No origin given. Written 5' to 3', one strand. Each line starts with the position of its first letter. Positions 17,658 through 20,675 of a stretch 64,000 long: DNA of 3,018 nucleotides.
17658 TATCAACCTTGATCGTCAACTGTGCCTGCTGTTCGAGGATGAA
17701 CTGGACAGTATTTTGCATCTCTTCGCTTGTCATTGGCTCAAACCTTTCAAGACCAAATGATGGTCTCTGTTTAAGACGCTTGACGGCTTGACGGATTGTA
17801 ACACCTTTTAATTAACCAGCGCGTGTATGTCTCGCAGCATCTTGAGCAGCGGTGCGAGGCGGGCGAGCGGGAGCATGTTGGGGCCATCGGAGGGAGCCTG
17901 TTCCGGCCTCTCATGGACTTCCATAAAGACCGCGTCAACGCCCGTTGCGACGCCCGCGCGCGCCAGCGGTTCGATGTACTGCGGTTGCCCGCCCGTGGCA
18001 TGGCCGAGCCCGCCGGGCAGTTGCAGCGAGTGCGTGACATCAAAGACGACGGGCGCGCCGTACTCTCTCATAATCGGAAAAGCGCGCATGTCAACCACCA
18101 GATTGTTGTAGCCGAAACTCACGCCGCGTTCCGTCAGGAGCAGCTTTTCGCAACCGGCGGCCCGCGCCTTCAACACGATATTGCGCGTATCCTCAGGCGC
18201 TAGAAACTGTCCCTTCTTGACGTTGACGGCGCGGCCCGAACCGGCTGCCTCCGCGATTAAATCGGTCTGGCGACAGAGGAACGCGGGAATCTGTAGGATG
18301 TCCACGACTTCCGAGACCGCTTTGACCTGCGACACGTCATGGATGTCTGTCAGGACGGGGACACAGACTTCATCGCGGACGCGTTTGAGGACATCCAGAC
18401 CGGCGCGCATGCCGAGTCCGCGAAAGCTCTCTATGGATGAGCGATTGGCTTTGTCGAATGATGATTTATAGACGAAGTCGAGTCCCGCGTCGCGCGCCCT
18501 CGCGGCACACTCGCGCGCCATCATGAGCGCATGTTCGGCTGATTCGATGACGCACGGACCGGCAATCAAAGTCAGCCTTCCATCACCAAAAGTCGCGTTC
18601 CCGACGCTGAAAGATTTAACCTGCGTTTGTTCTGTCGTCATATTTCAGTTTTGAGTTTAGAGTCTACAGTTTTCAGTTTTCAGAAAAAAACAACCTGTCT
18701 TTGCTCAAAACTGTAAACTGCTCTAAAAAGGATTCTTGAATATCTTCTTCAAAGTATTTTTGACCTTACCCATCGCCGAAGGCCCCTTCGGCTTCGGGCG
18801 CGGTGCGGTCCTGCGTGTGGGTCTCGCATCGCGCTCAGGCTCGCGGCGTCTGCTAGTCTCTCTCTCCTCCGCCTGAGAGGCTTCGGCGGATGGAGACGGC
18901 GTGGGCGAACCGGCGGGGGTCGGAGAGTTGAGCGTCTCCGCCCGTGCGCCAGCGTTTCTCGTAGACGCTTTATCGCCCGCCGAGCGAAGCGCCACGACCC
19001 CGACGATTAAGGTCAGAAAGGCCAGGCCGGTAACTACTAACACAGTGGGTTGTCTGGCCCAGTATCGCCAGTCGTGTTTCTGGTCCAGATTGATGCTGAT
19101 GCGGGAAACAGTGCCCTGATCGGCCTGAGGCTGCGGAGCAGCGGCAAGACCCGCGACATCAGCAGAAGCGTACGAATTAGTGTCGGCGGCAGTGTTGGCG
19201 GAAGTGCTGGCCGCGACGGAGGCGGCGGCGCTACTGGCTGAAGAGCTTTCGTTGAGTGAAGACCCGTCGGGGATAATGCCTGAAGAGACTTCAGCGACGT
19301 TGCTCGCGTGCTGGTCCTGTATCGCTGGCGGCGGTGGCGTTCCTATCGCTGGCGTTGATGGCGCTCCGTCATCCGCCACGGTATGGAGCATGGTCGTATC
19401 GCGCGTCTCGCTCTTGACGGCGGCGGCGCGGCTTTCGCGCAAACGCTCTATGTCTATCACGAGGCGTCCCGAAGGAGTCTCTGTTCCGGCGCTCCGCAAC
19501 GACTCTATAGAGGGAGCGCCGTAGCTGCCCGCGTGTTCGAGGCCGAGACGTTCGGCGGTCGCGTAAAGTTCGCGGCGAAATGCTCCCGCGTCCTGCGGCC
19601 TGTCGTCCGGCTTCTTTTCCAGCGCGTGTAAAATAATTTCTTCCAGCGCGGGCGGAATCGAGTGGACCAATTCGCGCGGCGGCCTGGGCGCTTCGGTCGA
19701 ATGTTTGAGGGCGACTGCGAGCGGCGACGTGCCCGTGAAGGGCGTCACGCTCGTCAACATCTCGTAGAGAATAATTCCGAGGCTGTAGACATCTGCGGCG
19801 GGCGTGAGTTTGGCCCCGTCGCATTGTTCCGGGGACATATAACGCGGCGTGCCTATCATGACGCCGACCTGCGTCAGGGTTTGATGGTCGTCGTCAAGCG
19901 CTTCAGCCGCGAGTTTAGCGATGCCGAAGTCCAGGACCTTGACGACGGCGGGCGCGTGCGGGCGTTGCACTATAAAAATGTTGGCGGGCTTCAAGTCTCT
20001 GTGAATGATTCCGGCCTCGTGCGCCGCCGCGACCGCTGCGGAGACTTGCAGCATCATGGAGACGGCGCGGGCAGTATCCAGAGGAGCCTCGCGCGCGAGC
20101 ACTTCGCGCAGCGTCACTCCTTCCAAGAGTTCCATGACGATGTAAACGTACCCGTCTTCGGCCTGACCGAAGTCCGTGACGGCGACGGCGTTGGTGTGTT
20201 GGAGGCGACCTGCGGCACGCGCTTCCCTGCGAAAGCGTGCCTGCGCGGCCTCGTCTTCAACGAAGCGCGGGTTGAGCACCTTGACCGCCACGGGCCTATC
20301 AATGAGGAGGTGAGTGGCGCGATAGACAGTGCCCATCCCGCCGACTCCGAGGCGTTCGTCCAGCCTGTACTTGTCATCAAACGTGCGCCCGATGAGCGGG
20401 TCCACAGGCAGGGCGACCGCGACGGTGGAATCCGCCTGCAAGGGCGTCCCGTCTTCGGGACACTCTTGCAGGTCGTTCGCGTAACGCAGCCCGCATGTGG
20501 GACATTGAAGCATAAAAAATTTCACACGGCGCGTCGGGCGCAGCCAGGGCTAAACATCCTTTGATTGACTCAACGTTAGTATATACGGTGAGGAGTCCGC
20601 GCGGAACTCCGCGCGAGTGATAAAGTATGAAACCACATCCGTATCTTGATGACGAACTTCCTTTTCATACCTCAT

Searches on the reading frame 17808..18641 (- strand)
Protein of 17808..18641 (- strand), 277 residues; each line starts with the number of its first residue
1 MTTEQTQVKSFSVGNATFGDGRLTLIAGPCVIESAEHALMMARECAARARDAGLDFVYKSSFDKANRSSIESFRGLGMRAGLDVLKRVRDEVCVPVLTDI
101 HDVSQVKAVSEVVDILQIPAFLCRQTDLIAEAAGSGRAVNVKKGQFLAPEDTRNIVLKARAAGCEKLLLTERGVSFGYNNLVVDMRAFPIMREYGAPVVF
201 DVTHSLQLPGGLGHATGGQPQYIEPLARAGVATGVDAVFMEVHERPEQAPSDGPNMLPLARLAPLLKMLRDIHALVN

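Call 18: search_protein_families(library=pfam, max_evalue=0.01, proteins=[window:17808-18641:-])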
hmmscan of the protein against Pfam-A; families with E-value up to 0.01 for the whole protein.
window:17808-18641:- (277 aa): 1 family
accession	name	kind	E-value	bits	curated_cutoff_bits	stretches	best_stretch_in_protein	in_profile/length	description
PF00793.26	DAHP_synth_1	-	7.3e-68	228.8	25.5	1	19-272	14-264/270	DAHP synthetase I family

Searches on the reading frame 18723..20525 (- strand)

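Call 18: search_protein_families(library=pfam, max_evalue=0.01, proteins=[window:18723-20525:-])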
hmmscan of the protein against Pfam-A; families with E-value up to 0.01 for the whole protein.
window:18723-20525:- (600 aa): 5 families
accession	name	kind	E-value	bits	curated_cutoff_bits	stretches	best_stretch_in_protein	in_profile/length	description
PF00069.31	Pkinase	-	4.7e-49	167.6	31.7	1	53-311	1-253/263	Protein kinase domain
PF07714.23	PK_Tyr_Ser-Thr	-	8e-35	120.8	23.1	1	55-311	3-250/258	Protein tyrosine and serine/threonine kinase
PF03109.22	ABC1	-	1.6e-06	27.9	22.9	1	110-206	126-217/244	ABC1 atypical kinase-like domain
PF06293.20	Kdo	-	2.9e-06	27.3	21.3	1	128-204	93-170/207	Lipopolysaccharide kinase (Kdo/WaaP) family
PF01636.29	APH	-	0.00061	20.1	23.2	0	164-205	161-199/239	Phosphotransferase enzyme family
